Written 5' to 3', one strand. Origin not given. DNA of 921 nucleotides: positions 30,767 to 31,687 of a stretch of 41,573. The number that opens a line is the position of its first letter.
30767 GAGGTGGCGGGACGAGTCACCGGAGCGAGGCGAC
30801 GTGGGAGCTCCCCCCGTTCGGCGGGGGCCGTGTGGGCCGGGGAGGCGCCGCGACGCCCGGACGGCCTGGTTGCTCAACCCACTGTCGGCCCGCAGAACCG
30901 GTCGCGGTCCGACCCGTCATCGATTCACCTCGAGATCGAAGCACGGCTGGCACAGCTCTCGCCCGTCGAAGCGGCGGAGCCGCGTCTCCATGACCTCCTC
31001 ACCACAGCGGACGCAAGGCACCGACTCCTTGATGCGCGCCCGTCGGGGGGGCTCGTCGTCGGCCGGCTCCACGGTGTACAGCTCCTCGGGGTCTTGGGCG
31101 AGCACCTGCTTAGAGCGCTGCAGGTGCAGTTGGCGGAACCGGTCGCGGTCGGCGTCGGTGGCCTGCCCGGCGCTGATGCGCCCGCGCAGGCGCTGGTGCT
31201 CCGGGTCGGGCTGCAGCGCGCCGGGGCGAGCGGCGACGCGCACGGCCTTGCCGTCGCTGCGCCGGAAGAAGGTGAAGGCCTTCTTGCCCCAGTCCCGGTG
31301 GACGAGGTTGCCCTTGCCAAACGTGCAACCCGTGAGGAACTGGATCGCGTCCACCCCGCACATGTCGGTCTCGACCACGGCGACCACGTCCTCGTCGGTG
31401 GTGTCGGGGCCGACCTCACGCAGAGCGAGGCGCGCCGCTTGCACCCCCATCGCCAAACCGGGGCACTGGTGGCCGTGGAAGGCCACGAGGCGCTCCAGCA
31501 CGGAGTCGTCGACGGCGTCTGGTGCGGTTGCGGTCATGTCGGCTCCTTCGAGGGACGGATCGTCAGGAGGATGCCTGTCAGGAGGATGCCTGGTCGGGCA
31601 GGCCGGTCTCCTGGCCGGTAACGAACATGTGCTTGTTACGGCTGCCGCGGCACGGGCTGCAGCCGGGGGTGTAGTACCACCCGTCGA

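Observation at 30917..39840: Atypical ABC importer operon: two tethered paralogous SBPs, an embedded SAM methyltransferase and an FmdE-like zinc-ribbon protein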

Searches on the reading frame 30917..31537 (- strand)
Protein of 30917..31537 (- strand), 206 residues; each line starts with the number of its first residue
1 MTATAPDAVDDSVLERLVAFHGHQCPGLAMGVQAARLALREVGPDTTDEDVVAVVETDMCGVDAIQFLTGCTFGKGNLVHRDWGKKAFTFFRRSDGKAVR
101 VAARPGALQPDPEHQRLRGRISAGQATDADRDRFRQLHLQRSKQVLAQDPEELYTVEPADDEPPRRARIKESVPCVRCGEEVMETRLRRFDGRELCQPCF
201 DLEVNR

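Call 3: search_protein_families(library=pfam, proteins=[window:30917-31537:-], max_evalue=0.01)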
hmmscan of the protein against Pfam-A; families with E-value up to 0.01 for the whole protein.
window:30917-31537:- (206 aa): 2 families
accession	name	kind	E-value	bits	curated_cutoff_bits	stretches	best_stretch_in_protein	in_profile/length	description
PF02663.19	FmdE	-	2.4e-44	151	22.9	1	20-154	1-132/133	FmdE, Molybdenum formylmethanofuran dehydrogenase operon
PF01258.23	zf-dskA_traR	-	4e-07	30.4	24.9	1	173-200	5-31/36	Prokaryotic dksA/traR C4-type zinc finger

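Call 9: search_protein_families(library=ncbifam, proteins=[window:30917-31537:-], max_evalue=0.001)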
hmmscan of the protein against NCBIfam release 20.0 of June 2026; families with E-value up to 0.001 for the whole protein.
window:30917-31537:- (206 aa): 0 families

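Call 11: search_solved_structures(query=window:30917-31537:-, max_evalue=1, show_alignments=2)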
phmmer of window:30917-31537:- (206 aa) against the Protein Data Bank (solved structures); distinct sequences matched with E-value up to 1: 7.
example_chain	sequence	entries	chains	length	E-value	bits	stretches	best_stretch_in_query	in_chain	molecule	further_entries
2gvi_A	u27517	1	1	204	1.6e-11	47.4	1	15-199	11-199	conserved hypothetical protein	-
2glz_A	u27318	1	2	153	1.9e-10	43.9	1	11-90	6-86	similar to Formylmethanofuran dehydrogenase subunit E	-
3d00_A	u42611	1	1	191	5e-10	42.5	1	12-115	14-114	Tungsten formylmethanofuran dehydrogenase subunit E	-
8uem_C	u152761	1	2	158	0.44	13.3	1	9-61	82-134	[2Fe-2S] binding domain protein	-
2n3d_A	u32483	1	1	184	0.52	13.1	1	32-126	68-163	Bactofilin A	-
3h2s_A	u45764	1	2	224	0.54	13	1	46-117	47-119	Putative NADH-flavin reductase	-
9e71_BP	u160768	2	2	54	0.93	12.2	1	160-200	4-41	Small ribosomal subunit protein uS14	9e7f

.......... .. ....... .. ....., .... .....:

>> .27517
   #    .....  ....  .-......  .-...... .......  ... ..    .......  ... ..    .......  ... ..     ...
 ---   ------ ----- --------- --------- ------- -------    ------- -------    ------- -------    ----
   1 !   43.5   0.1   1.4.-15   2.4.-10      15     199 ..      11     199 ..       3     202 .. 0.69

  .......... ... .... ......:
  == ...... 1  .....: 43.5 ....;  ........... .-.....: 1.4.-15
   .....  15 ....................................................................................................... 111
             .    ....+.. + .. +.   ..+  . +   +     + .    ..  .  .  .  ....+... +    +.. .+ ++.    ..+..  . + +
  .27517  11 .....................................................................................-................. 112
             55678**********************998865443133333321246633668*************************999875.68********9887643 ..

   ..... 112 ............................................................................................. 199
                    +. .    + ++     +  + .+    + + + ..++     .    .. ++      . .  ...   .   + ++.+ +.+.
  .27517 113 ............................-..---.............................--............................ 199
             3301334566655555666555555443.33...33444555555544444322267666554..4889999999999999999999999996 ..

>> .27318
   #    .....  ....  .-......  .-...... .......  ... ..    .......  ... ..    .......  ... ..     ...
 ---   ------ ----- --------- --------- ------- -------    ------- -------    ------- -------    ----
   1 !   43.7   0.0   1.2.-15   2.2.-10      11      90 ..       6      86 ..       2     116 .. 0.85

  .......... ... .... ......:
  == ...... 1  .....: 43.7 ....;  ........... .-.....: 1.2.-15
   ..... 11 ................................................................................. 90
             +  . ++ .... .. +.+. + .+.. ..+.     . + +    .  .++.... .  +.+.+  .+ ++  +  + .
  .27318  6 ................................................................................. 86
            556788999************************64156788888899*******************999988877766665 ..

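Call 14: find_homologous_proteins(query=window:30917-31537:-, max_evalue=0.00001)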
Query window:30917-31537:- (206 aa): 3386 proteins with E <= 0.00001 among 4142 candidates; the best 120 are listed.
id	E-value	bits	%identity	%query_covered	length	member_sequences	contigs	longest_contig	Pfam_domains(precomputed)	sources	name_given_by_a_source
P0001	8.7e-120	416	88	100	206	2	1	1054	PF01258.24,PF02663.20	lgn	-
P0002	5.4e-119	413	88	100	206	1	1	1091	PF01258.24,PF02663.20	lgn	-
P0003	2.5e-118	411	88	100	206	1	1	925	PF01258.24,PF02663.20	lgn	-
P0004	7.2e-118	409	88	100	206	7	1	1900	PF01258.24,PF02663.20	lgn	-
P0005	5.3e-107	374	80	100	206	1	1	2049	PF02663.20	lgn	-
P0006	1.0e-105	370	80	100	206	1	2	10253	PF02663.20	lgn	-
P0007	1.5e-98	346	73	100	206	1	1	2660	PF02663.20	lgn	-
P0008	9.0e-98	344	74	100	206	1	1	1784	PF01258.24,PF02663.20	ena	-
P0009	1.0e-97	344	73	100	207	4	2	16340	PF01258.24,PF02663.20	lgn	-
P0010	3.3e-97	342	76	94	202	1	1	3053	PF01258.24,PF02663.20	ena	-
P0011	2.3e-96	339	73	100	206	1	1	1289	PF01258.24,PF02663.20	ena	-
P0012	4.8e-92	325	70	94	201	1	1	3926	PF01258.24,PF02663.20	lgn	-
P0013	6.8e-91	321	70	94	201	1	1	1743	PF01258.24,PF02663.20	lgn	-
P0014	4.4e-90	319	70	94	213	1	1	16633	PF02663.20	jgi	jgi:formylmethanofuran dehydrogenase subunit E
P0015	6.4e-90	318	68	96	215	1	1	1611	PF01258.24,PF02663.20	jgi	-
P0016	9.1e-90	318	72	93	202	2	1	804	PF02663.20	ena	-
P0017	5.9e-89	315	69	94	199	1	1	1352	PF01258.24,PF02663.20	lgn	-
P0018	1.3e-87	311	69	94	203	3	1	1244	PF01258.24,PF02663.20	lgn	-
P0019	1.6e-87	310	65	96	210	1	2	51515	PF01258.24,PF02663.20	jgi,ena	-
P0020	1.8e-87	310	66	96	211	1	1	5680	PF01258.24,PF02663.20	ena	-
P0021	1.9e-87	310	68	96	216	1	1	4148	PF01258.24,PF02663.20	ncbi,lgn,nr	ncbi:MAG: FmdE family protein [Actinomycetota bacterium]|nr:FmdE family protein [Actinomycetota bact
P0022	6.6e-87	308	68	94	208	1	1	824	PF01258.24,PF02663.20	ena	-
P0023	7.8e-87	308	65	96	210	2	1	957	PF01258.24,PF02663.20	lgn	-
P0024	7.9e-87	308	67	98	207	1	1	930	PF01258.24,PF02663.20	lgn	-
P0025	1.1e-86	308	67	94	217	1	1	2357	PF01258.24,PF02663.20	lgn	-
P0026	1.4e-86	307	68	94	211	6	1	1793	PF01258.24,PF02663.20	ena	-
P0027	1.5e-86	307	65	94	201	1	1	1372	PF01258.24,PF02663.20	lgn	-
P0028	1.7e-86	307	66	95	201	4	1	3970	PF01258.24,PF02663.20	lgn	-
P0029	2.4e-86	306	65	97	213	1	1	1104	PF02663.20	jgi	-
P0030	2.9e-86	306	65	96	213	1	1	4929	PF02663.20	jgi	jgi:formylmethanofuran dehydrogenase subunit E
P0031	3.3e-86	306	68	94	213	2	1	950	PF01258.24,PF02663.20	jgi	jgi:formylmethanofuran dehydrogenase subunit E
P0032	3.3e-86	306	66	96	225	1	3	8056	PF01258.24,PF02663.20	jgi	jgi:formylmethanofuran dehydrogenase subunit E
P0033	4.2e-86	306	66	96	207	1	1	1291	PF01258.24,PF02663.20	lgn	-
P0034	4.7e-86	306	68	94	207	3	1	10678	PF01258.24,PF02663.20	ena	-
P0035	5.4e-86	305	67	94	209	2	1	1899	PF02663.20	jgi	jgi:formylmethanofuran dehydrogenase subunit E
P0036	5.6e-86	305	67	94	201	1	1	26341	PF01258.24,PF02663.20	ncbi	ncbi:MAG: FmdE family protein [Egibacteraceae bacterium]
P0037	6.1e-86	305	67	95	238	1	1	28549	PF01258.24,PF02663.20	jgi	jgi:formylmethanofuran dehydrogenase subunit E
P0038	7.2e-86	305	68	94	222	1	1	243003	PF02663.20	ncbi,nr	ncbi:MAG TPA: FmdE family protein [Acidimicrobiales bacterium]|nr:FmdE family protein [Acidimicrobia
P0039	1.0e-85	304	64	96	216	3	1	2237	PF01258.24,PF02663.20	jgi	jgi:formylmethanofuran dehydrogenase subunit E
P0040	1.0e-85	304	65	95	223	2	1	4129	PF01258.24,PF02663.20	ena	-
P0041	1.0e-85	304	65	95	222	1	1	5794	PF02663.20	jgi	-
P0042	1.3e-85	304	66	97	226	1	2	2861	PF02663.20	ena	-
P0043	1.5e-85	304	68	93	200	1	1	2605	PF02663.20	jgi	jgi:formylmethanofuran dehydrogenase subunit E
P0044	1.5e-85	304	66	95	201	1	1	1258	PF01258.24,PF02663.20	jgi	jgi:formylmethanofuran dehydrogenase subunit E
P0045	1.7e-85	304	67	96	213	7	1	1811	PF01258.24,PF02663.20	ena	-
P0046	1.8e-85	304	68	94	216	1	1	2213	PF01258.24,PF02663.20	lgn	-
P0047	1.9e-85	304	66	96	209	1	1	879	PF02663.20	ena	-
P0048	2.0e-85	303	67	94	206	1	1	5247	PF02663.20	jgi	-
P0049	2.2e-85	303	65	96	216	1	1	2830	PF01258.24,PF02663.20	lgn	-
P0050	2.8e-85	303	66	96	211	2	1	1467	PF01258.24,PF02663.20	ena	-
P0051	3.1e-85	303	65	96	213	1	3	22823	PF01258.24,PF02663.20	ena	-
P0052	3.2e-85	303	65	94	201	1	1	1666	PF01258.24,PF02663.20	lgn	-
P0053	4.2e-85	302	66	94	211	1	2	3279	PF01258.24,PF02663.20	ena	-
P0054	4.2e-85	302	65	96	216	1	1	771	PF01258.24,PF02663.20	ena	-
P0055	4.3e-85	302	65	94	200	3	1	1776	PF01258.24,PF02663.20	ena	-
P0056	4.9e-85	302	67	94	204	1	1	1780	PF01258.24,PF02663.20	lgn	-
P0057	5.0e-85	302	65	96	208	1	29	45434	PF01258.24,PF02663.20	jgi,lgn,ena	jgi:formylmethanofuran dehydrogenase subunit E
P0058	5.1e-85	302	65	96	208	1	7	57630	PF01258.24,PF02663.20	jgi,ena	jgi:formylmethanofuran dehydrogenase subunit E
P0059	5.1e-85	302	65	96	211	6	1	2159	PF01258.24,PF02663.20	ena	-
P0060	5.4e-85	302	65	96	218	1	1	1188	PF01258.24,PF02663.20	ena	-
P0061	5.9e-85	302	66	97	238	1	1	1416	PF01258.24,PF02663.20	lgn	-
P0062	6.4e-85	302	65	96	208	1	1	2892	PF01258.24,PF02663.20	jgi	jgi:formylmethanofuran dehydrogenase subunit E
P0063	6.7e-85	302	66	94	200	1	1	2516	PF01258.24,PF02663.20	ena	-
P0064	6.9e-85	302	68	93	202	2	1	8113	PF02663.20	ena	-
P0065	7.0e-85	302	64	97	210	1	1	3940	PF01258.24,PF02663.20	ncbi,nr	ncbi:MAG: TraR/DksA C4-type zinc finger protein [Actinobacteria bacterium]|nr:TraR/DksA C4-type zinc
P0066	7.0e-85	302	64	96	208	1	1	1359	PF02663.20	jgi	jgi:formylmethanofuran dehydrogenase subunit E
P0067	7.5e-85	302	66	95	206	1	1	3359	PF02663.20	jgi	jgi:formylmethanofuran dehydrogenase subunit E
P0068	8.1e-85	301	67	94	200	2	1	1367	PF01258.24,PF02663.20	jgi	jgi:formylmethanofuran dehydrogenase subunit E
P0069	8.7e-85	301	64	96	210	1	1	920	PF02663.20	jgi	jgi:formylmethanofuran dehydrogenase subunit E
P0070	1.2e-84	301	66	96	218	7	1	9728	PF01258.24,PF02663.20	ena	-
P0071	1.2e-84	301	66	94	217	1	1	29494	PF01258.24,PF02663.20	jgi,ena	-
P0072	1.2e-84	301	66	94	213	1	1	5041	PF01258.24,PF02663.20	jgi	-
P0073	1.4e-84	301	66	98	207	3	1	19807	PF01258.24,PF02663.20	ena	-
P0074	1.5e-84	301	65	96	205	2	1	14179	PF01258.24,PF02663.20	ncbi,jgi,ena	-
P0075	1.5e-84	301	65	96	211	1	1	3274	PF01258.24,PF02663.20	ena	-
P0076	1.6e-84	301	66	94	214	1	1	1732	PF01258.24,PF02663.20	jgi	-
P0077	1.8e-84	300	65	96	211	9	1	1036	PF01258.24,PF02663.20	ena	-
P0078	1.8e-84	300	65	94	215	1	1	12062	PF01258.24,PF02663.20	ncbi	-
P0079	2.0e-84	300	64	95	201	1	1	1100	PF02663.20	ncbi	-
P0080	2.1e-84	300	64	96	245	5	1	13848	PF01258.24,PF02663.20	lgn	-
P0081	2.1e-84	300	68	89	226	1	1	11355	PF01258.24,PF02663.20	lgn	-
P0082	2.1e-84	300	66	95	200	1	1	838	PF02663.20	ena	-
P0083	2.2e-84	300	63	96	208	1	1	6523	PF01258.24,PF02663.20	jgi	jgi:formylmethanofuran dehydrogenase subunit E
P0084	2.6e-84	300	65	95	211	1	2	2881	PF01258.24,PF02663.20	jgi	jgi:formylmethanofuran dehydrogenase subunit E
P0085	2.7e-84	300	63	96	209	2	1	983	PF02663.20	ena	-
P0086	2.9e-84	300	63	96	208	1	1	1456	PF01258.24,PF02663.20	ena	-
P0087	3.2e-84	300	64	96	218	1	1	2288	PF01258.24,PF02663.20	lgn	-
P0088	3.7e-84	299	64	98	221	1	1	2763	PF01258.24,PF02663.20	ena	-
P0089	4.0e-84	299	64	96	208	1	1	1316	PF01258.24,PF02663.20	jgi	jgi:formylmethanofuran dehydrogenase subunit E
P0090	4.2e-84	299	64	96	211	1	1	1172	PF01258.24,PF02663.20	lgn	-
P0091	4.4e-84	299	64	94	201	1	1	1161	PF02663.20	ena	-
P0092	4.5e-84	299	65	94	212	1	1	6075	PF01258.24,PF02663.20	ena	-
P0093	5.1e-84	299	64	97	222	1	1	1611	PF02663.20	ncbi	-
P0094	5.7e-84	299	65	94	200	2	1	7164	PF01258.24,PF02663.20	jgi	jgi:formylmethanofuran dehydrogenase subunit E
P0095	6.0e-84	299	64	96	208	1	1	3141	PF01258.24,PF02663.20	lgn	-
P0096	6.2e-84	299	63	95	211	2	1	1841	PF01258.24,PF02663.20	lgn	-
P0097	6.6e-84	299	67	93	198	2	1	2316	PF01258.24,PF02663.20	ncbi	-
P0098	6.8e-84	298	65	94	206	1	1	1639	PF02663.20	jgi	-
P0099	7.1e-84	298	66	94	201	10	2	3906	PF01258.24,PF02663.20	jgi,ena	-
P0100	7.4e-84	298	64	96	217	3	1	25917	PF01258.24,PF02663.20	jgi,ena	-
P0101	7.5e-84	298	64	96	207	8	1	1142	PF01258.24,PF02663.20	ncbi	-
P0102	7.6e-84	298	66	94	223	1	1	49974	PF02663.20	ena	-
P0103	8.4e-84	298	66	94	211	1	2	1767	PF02663.20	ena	-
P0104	1.2e-83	298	66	94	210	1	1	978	PF01258.24,PF02663.20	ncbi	-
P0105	1.3e-83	298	65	96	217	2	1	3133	PF01258.24,PF02663.20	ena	-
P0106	1.3e-83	298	65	96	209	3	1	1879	PF01258.24,PF02663.20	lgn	-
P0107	1.5e-83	297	63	96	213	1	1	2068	PF01258.24,PF02663.20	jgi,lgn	jgi:Formylmethanofuran dehydrogenase subunit E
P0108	1.6e-83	297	64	96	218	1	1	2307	PF01258.24,PF02663.20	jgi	jgi:formylmethanofuran dehydrogenase subunit E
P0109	1.7e-83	297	67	95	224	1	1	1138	PF01258.24,PF02663.20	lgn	-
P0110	1.9e-83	297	66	96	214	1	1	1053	PF01258.24,PF02663.20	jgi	jgi:formylmethanofuran dehydrogenase subunit E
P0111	1.9e-83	297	67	94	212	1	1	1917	PF01258.24,PF02663.20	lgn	-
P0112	2.0e-83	297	64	96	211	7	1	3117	PF01258.24,PF02663.20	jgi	jgi:formylmethanofuran dehydrogenase subunit E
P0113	2.1e-83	297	64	94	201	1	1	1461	PF01258.24,PF02663.20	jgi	jgi:formylmethanofuran dehydrogenase subunit E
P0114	2.3e-83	297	64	96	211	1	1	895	PF01258.24,PF02663.20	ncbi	-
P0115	2.4e-83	297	63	97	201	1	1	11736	PF01258.24,PF02663.20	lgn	-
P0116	2.6e-83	297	66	98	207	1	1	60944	PF01258.24,PF02663.20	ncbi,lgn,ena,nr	ncbi:MAG TPA: FmdE family protein [Acidimicrobiales bacterium]|nr:FmdE family protein [Acidimicrobia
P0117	2.7e-83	297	63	97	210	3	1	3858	PF02663.20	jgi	jgi:formylmethanofuran dehydrogenase subunit E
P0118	2.8e-83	296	63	96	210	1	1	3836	PF02663.20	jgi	jgi:formylmethanofuran dehydrogenase subunit E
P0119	2.9e-83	296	63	96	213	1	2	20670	PF01258.24,PF02663.20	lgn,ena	-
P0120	3.0e-83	296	64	94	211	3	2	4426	PF01258.24,PF02663.20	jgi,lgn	jgi:formylmethanofuran dehydrogenase subunit E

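Call 15: find_encoding_contigs(protein=P0009, flank=10000, max_places=2)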
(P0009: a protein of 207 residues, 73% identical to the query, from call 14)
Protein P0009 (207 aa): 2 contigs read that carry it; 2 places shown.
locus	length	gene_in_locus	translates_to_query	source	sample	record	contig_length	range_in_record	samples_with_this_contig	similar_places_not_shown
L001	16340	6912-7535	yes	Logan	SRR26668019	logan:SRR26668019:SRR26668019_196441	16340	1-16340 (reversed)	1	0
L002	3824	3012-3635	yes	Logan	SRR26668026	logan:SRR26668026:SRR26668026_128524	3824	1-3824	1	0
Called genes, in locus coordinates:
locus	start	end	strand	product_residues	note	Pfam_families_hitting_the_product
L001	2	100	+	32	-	?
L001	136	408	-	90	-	PF02467:Whib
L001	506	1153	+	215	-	PF00440:TetR_N, PF18556:TetR_C_35 (faint), PF18598:TetR_C_36 (weak)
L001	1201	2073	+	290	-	PF04250:DUF429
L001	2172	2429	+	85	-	-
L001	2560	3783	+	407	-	PF01435:Peptidase_M48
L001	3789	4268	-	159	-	PF10502:Peptidase_S26, PF00717:Peptidase_S24 (weak)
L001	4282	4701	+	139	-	PF09055:Sod_Ni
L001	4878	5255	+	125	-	PF10025:DUF2267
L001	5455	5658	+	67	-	PF00313:CSD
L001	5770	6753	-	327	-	PF00296:Bac_luciferase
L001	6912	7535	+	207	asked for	PF02663:FmdE, PF01258:zf-dskA_traR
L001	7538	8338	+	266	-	PF13489:Methyltransf_23, PF13847:Methyltransf_31, PF08241:Methyltransf_11, PF08242:Methyltransf_12, PF13649:Methyltransf_25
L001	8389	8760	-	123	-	PF01842:ACT (weak), PF13291:ACT_4 (faint), PF13840:ACT_7 (faint), PF22468:ACT_9 (faint), PF01842:ACT, PF22629:ACT_AHAS_ss (weak)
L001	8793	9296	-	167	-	PF08768:THAP4_heme-bd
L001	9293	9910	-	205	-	PF00753:Lactamase_B (weak), PF13483:Lactamase_B_3, PF23023:Anti-Pycsar_Apyc1 (faint), PF12706:Lactamase_B_2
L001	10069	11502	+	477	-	PF00478:IMPDH, PF03060:NMO (faint), PF00571:CBS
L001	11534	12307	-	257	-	PF14451:Ub-Mut7C, PF01927:Mut7-C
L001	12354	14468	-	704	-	PF00654:Voltage_CLC, PF00571:CBS, PF02080:TrkA_C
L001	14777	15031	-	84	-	-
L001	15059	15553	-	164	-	PF00149:Metallophos (faint), PF12850:Metallophos_2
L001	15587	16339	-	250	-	?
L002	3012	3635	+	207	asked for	PF02663:FmdE, PF01258:zf-dskA_traR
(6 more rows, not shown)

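Call 16: find_encoding_contigs(protein=P0038, flank=10000, max_places=2)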
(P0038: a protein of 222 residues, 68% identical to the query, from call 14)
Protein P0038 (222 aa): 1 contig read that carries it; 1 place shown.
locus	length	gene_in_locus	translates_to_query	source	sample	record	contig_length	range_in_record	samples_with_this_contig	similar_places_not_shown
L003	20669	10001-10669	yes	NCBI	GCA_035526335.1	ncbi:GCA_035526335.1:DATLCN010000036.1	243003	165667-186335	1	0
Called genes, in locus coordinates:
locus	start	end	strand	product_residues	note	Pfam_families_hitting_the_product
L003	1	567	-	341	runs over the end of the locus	PF13489:Methyltransf_23 (faint), PF00891:Methyltransf_2 (weak), PF08241:Methyltransf_11 (weak), PF13649:Methyltransf_25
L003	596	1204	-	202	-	PF03551:PadR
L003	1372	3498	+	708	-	PF07963:N_methyl, PF00496:SBP_bac_5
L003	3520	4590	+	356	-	PF00528:BPD_transp_1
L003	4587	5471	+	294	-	PF12911:OppC_N (weak), PF00528:BPD_transp_1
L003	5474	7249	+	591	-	PF01078:Mg_chelatase (faint), PF00005:ABC_tran, PF01935:DUF87 (faint), PF02463:SMC_N (faint), PF03193:RsgA_GTPase (faint), PF13304:AAA_21, PF08352:oligo_HPY, PF00005:ABC_tran, +2 more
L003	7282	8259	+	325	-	PF13489:Methyltransf_23, PF00891:Methyltransf_2, PF13649:Methyltransf_25, PF13847:Methyltransf_31 (weak), PF08241:Methyltransf_11, PF08242:Methyltransf_12 (weak)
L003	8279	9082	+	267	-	PF00005:ABC_tran, PF13304:AAA_21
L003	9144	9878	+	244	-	PF01061:ABC2_membrane, PF12698:ABC2_membrane_3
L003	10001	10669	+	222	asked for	PF02663:FmdE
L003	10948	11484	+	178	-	-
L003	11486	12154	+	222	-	PF00072:Response_reg, PF00486:Trans_reg_C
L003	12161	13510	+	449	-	PF00512:HisKA, PF13581:HATPase_c_2 (weak), PF02518:HATPase_c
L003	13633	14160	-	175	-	-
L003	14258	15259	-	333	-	PF00528:BPD_transp_1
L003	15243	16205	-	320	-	PF19300:BPD_transp_1_N, PF00528:BPD_transp_1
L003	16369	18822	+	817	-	PF07963:N_methyl (weak), PF00496:SBP_bac_5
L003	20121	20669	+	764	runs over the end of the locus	PF07963:N_methyl, PF00496:SBP_bac_5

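Call 17: find_encoding_contigs(protein=P0036, flank=10000, max_places=2)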
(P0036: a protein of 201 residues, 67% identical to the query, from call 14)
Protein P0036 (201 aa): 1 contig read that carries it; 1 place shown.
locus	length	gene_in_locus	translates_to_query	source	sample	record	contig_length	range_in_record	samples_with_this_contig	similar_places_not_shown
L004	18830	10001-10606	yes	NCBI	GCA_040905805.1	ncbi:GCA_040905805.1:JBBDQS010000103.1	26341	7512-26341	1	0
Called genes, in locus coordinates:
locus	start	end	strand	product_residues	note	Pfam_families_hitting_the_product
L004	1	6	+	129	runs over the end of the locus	PF03625:DUF302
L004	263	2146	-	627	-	PF00376:MerR, PF13411:MerR_1, PF09278:MerR-DNA-bind, PF00496:SBP_bac_5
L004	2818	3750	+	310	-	PF00528:BPD_transp_1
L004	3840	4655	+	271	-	PF00528:BPD_transp_1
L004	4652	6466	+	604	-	PF00005:ABC_tran, PF02463:SMC_N (faint), PF13401:AAA_22 (faint), PF13555:AAA_29 (faint), PF13304:AAA_21, PF08352:oligo_HPY, PF00005:ABC_tran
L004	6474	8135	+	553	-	PF00496:SBP_bac_5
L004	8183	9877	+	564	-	PF00496:SBP_bac_5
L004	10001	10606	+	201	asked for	PF02663:FmdE, PF01258:zf-dskA_traR (weak)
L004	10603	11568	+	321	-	PF00891:Methyltransf_2, PF13489:Methyltransf_23 (weak), PF08241:Methyltransf_11 (faint), PF13649:Methyltransf_25 (weak)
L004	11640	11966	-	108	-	-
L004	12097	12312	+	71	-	PF11127:YgaP-like_TM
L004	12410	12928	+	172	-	PF00578:AhpC-TSA, PF08534:Redoxin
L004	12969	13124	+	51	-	-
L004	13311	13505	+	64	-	-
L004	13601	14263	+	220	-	-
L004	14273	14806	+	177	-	PF04542:Sigma70_r2, PF08281:Sigma70_r4_2, PF04545:Sigma70_r4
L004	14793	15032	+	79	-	PF13490:zf-HC2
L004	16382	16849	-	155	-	PF01850:PIN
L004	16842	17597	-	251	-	-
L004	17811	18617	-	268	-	PF00589:Phage_integrase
